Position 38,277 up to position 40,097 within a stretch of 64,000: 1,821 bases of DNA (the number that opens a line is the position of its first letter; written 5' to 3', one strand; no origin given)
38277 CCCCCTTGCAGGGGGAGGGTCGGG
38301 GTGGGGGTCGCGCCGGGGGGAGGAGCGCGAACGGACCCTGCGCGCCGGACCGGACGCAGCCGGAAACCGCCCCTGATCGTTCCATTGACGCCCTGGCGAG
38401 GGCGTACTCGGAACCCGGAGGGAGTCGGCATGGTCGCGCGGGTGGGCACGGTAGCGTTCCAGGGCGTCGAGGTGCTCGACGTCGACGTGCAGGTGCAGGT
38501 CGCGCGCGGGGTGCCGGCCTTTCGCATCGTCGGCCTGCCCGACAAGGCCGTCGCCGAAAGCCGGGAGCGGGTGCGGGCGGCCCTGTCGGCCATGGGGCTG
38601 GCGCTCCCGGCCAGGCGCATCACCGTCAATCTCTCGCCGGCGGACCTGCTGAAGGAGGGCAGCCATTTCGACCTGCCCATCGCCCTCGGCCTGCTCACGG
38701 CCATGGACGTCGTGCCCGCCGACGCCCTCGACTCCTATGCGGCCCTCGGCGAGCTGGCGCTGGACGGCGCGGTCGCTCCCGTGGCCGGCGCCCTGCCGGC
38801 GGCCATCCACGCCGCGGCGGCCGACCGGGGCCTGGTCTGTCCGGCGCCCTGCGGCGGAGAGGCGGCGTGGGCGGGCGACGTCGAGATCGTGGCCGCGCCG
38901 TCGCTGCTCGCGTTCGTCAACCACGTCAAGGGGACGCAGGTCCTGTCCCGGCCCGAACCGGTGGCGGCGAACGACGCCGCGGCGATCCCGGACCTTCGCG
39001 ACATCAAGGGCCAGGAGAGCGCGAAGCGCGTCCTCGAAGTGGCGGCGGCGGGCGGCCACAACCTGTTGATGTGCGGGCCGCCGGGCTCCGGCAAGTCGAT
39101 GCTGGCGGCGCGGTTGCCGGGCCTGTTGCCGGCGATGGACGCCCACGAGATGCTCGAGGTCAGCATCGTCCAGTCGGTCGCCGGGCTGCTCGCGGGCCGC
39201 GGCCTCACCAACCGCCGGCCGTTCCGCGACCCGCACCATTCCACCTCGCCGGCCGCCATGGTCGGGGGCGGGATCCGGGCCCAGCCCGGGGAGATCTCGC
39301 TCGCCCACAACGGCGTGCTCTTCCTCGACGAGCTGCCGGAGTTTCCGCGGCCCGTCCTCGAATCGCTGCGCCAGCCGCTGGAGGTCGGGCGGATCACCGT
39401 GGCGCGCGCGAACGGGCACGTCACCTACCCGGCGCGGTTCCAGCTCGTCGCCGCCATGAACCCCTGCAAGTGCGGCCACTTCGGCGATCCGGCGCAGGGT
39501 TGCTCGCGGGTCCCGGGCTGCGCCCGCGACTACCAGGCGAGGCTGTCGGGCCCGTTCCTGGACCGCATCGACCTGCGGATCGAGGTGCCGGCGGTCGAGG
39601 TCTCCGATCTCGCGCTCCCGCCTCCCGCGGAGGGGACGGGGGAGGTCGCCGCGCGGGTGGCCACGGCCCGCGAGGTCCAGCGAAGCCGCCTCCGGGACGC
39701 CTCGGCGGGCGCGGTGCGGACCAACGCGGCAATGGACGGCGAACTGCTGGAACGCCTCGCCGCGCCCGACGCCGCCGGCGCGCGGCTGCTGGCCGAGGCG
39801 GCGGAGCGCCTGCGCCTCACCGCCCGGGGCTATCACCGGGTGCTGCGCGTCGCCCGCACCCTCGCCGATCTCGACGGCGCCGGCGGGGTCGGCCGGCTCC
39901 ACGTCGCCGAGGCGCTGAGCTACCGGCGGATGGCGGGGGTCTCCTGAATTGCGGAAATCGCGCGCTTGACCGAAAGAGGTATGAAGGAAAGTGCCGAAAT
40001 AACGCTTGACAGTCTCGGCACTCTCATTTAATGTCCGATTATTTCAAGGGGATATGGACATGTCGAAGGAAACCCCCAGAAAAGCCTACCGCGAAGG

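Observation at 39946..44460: IS1595-family transposase translationally coupled to an M-R-(small ORF)-M restriction-modification module in a lower-GC island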

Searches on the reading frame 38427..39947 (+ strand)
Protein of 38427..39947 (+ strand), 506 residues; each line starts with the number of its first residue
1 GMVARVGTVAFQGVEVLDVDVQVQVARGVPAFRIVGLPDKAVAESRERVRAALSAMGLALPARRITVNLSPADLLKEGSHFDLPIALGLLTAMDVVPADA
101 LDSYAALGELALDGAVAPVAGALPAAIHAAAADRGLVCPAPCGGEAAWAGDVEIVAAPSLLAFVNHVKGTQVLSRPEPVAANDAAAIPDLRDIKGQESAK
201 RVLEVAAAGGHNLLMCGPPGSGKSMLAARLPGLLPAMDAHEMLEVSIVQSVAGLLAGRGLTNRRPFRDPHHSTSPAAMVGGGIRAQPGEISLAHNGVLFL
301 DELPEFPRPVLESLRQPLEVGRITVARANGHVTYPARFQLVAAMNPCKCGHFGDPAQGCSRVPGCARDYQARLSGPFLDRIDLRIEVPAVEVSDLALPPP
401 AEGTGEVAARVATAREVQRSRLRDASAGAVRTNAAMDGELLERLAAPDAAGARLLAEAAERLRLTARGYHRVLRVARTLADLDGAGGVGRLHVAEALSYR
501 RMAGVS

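Call 5: search_protein_families(library=pfam, proteins=[window:38427-39947:+], max_evalue=0.01)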
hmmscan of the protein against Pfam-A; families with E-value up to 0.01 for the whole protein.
window:38427-39947:+ (506 aa): 7 families
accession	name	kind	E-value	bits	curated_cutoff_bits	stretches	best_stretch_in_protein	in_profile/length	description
PF01078.27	Mg_chelatase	-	6.2e-94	313.6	20.3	1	189-393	1-205/207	Magnesium chelatase, subunit ChlI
PF13541.12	ChlI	-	1.4e-39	135.2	27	1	21-140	1-119/121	Subunit ChlI of Mg-chelatase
PF13335.12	Mg_chelatase_C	-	4.3e-27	95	26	1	402-500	2-94/94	Magnesium chelatase, subunit ChlI C-terminal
PF07728.20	AAA_5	-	3.7e-09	37.1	22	1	212-348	1-125/139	AAA domain (dynein-related subfamily)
PF00493.29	MCM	-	6.5e-07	29.1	23.3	1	207-353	54-179/224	MCM P-loop domain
PF00158.32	Sigma54_activat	-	5e-06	26.7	20.2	1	282-345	81-142/168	Sigma-54 interaction domain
PF13671.12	AAA_33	-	0.00042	21.1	27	1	213-234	2-23/143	AAA domain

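Call 6: search_protein_families(library=ncbifam, proteins=[window:38427-39947:+], max_evalue=0.01)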
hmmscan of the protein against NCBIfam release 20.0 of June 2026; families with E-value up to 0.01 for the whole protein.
window:38427-39947:+ (506 aa): 11 families
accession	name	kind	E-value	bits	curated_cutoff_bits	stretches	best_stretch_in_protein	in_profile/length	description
TIGR00368.1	TIGR00368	hypoth_equivalog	1.1e-155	519.1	362.4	1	10-500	5-499/499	YifB family Mg chelatase-like AAA ATPase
NF007365.0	PRK09862.1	equivalog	2.2e-128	429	530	1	6-502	6-494/506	YifB family Mg chelatase-like AAA ATPase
TIGR02442.1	Cob-chelat-sub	hypoth_equivalog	5.2e-08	31.8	779.45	1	276-346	109-179/641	putative cobaltochelatase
TIGR00764.1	lon_rel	equivalog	6e-07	28.4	516.6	1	192-243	19-70/608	ATP-dependent protease LonB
NF038308.1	RNA_repair_RtcR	equivalog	3.3e-06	26.2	650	0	281-343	265-325/530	RNA repair transcriptional activator RtcR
TIGR02902.1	spore_lonB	equivalog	1.3e-05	24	723.3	0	189-306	63-187/531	ATP-dependent protease LonB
TIGR02031.1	BchD-ChlD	equivalog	0.0026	16.5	499.55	1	281-347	78-144/608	magnesium chelatase ATPase subunit D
NF000868.0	PRK00080.1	equivalog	0.0055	15.7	282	0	189-228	23-69/330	Holliday junction branch migration DNA helicase RuvB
TIGR02974.1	phageshock_pspF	equivalog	0.0073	15.5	443.55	0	281-345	80-142/336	phage shock protein operon transcriptional activator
TIGR02329.1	propionate_PrpR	equivalog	0.0077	14.9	499.2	0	284-343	297-354/526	propionate catabolism operon regulatory protein PrpR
NF009067.0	PRK12402.1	equivalog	0.0097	14.9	317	0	191-225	15-51/340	replication factor C small subunit 2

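Call 51: find_homologous_proteins(query=window:38427-39947:+, max_evalue=1e-100)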
Query window:38427-39947:+ (506 aa): 8000 proteins with E <= 1e-100 among 8000 candidates; the best 120 are listed.
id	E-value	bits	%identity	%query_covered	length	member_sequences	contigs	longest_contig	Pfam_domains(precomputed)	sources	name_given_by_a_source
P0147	0.0e+0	1077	100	100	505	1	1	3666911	PF00158.33,PF13335.13,PF00493.30,PF07728.21,PF01078.28,PF13541.13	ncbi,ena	-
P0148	0.0e+0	1064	99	100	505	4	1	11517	PF00158.33,PF13335.13,PF00493.30,PF07728.21,PF01078.28,PF13541.13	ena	-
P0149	0.0e+0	1034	95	100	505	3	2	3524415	PF00158.33,PF13335.13,PF00493.30,PF07728.21,PF01078.28,PF13541.13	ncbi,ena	-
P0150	0.0e+0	1027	94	100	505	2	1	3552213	PF00158.33,PF13335.13,PF00493.30,PF07728.21,PF01078.28,PF13541.13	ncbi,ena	-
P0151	0.0e+0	1027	95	100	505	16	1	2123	PF00158.33,PF13335.13,PF00493.30,PF07728.21,PF01078.28,PF13541.13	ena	-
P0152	0.0e+0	1012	94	100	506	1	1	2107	PF00158.33,PF13335.13,PF00493.30,PF07728.21,PF01078.28,PF13541.13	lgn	-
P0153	3.4e-290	981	90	100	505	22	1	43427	PF00158.33,PF13335.13,PF00493.30,PF07728.21,PF01078.28,PF13541.13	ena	-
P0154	6.7e-257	871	78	100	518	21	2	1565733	PF00158.33,PF13335.13,PF00493.30,PF07728.21,PF01078.28,PF13541.13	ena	-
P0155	4.0e-233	793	-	-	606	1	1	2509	PF13335.13,PF00493.30,PF07728.21,PF01078.28,PF13541.13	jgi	-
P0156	1.9e-232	791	73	99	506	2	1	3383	PF13335.13,PF00493.30,PF07728.21,PF01078.28,PF13541.13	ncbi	-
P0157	1.8e-231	788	73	99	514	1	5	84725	PF13335.13,PF00493.30,PF07728.21,PF01078.28,PF13541.13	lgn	-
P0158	2.2e-230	784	71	99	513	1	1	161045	PF13335.13,PF00493.30,PF07728.21,PF01078.28,PF13541.13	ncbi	-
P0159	4.6e-230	783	74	99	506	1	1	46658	PF13335.13,PF00493.30,PF07728.21,PF01078.28,PF13541.13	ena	-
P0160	2.7e-228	777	72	99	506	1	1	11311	PF13335.13,PF00493.30,PF07728.21,PF01078.28,PF13541.13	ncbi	-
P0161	3.2e-228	777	71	99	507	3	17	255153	PF00158.33,PF13335.13,PF07728.21,PF01078.28,PF13541.13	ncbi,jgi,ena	-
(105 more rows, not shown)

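Call 52: find_encoding_contigs(protein=P0149, flank=8000, max_places=3)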
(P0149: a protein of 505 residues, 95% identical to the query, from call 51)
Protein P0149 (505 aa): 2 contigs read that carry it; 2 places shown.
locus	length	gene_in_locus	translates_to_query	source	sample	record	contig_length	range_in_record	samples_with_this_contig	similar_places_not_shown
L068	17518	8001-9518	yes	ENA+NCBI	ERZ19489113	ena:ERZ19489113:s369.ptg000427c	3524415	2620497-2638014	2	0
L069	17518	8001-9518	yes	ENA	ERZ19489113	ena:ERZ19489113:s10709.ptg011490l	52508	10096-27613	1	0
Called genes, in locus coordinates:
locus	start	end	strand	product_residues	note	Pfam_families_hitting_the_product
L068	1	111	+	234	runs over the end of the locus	PF01726:LexA_DNA_bind, PF00717:Peptidase_S24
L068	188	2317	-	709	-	PF13567:DUF4131, PF03772:Competence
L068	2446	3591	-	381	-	PF04348:LppC (weak), PF13458:Peripla_BP_6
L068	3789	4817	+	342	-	PF00590:TP_methylase, PF23016:RsmI_C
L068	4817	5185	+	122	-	PF02021:UPF0102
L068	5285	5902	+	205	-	PF04972:BON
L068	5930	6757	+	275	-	PF13369:Transglut_core2, PF13371:TPR_9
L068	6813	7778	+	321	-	PF02951:GSH-S_N, PF02955:GSH-S_ATP, PF08443:RimK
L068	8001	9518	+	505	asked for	PF13541:ChlI, PF01078:Mg_chelatase, PF00158:Sigma54_activat (faint), PF00493:MCM (weak), PF07728:AAA_5, PF13335:Mg_chelatase_C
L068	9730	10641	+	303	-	PF01555:N6_N4_Mtase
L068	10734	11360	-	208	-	-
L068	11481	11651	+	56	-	PF01844:HNH (weak), PF14279:HNH_5 (weak)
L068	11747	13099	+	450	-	PF07690:MFS_1, PF13000:Acatn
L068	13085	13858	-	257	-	PF13489:Methyltransf_23, PF13847:Methyltransf_31 (weak), PF08241:Methyltransf_11, PF08242:Methyltransf_12, PF13649:Methyltransf_25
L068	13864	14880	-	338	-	PF13365:Trypsin_2, PF13180:PDZ_2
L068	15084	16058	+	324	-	PF00005:ABC_tran, PF13304:AAA_21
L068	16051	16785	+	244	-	PF03379:CcmB (weak), PF12679:ABC2_membrane_2, PF13346:ABC2_membrane_5 (weak), PF12698:ABC2_membrane_3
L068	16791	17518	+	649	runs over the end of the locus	PF23357:DUF7088, PF09822:ABC_transp_aux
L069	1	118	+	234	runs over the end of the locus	PF01726:LexA_DNA_bind, PF00717:Peptidase_S24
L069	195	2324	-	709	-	PF13567:DUF4131, PF03772:Competence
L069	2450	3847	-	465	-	PF04348:LppC (weak), PF13458:Peripla_BP_6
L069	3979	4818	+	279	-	PF00590:TP_methylase, PF23016:RsmI_C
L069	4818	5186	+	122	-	PF02021:UPF0102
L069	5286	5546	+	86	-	-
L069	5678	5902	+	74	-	PF04972:BON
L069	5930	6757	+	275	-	PF13369:Transglut_core2, PF13371:TPR_9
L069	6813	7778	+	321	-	PF02951:GSH-S_N, PF02955:GSH-S_ATP, PF08443:RimK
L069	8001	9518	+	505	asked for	PF13541:ChlI, PF01078:Mg_chelatase, PF00158:Sigma54_activat (faint), PF00493:MCM (weak), PF07728:AAA_5, PF13335:Mg_chelatase_C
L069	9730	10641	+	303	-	PF01555:N6_N4_Mtase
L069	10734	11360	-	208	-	-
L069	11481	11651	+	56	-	PF01844:HNH (weak), PF14279:HNH_5 (weak)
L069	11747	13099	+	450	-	PF07690:MFS_1, PF13000:Acatn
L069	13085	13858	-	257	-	PF13489:Methyltransf_23, PF13847:Methyltransf_31 (weak), PF08241:Methyltransf_11, PF08242:Methyltransf_12, PF13649:Methyltransf_25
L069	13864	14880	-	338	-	PF13365:Trypsin_2, PF13180:PDZ_2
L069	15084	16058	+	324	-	PF00005:ABC_tran, PF13304:AAA_21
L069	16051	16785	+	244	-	PF03379:CcmB (weak), PF12679:ABC2_membrane_2, PF13346:ABC2_membrane_5 (weak), PF12698:ABC2_membrane_3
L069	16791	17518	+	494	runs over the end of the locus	PF23357:DUF7088, PF09822:ABC_transp_aux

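Call 53: find_encoding_contigs(protein=P0150, flank=8000, max_places=3)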
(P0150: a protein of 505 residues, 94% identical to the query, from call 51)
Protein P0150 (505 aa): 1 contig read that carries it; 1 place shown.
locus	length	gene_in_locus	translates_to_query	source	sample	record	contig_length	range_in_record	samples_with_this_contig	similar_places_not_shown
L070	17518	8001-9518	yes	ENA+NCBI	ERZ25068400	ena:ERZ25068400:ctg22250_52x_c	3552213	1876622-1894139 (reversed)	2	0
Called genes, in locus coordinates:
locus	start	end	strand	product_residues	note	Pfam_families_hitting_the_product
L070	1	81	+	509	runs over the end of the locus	-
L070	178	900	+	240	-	PF01138:RNase_PH, PF03725:RNase_PH_C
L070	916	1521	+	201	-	PF01725:Ham1p_like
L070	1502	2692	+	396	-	PF04055:Radical_SAM, PF06969:HemN_C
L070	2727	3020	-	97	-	-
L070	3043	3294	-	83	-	-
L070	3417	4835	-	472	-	PF04348:LppC (weak), PF13458:Peripla_BP_6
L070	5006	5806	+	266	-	PF00590:TP_methylase, PF23016:RsmI_C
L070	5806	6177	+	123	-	PF02021:UPF0102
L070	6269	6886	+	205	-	PF04972:BON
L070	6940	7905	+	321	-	PF02951:GSH-S_N, PF02955:GSH-S_ATP, PF08443:RimK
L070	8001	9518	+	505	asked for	PF13541:ChlI, PF00493:MCM (weak), PF01078:Mg_chelatase, PF00158:Sigma54_activat (faint), PF07728:AAA_5, PF13335:Mg_chelatase_C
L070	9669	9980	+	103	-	PF07798:CCDC90-like (faint)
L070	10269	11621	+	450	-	PF07690:MFS_1, PF13000:Acatn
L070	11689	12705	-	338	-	PF13365:Trypsin_2, PF13180:PDZ_2, PF17820:PDZ_6 (faint)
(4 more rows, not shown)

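Call 84: find_encoding_contigs(protein=P0148, flank=10000, max_places=3)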
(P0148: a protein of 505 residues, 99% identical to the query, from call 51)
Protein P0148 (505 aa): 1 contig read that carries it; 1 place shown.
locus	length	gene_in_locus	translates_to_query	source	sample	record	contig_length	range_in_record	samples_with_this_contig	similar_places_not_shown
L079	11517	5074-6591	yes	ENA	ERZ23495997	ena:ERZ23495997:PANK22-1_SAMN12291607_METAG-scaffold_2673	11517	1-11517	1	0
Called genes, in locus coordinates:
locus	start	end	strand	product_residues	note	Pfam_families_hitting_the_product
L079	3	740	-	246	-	?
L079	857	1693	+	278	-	PF00590:TP_methylase, PF23016:RsmI_C (weak)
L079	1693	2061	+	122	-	PF02021:UPF0102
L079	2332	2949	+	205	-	PF04972:BON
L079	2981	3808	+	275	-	PF13369:Transglut_core2, PF13371:TPR_9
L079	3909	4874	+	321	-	PF02951:GSH-S_N, PF02955:GSH-S_ATP, PF08443:RimK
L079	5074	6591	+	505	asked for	PF13541:ChlI, PF01078:Mg_chelatase, PF00158:Sigma54_activat (faint), PF00493:MCM (weak), PF07728:AAA_5, PF13335:Mg_chelatase_C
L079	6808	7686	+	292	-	PF01555:N6_N4_Mtase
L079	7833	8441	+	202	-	PF01844:HNH, PF14279:HNH_5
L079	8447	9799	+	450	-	PF07690:MFS_1, PF13000:Acatn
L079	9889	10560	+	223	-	-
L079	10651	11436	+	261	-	-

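Call 85: find_encoding_contigs(protein=P0147, flank=7000, max_places=2)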
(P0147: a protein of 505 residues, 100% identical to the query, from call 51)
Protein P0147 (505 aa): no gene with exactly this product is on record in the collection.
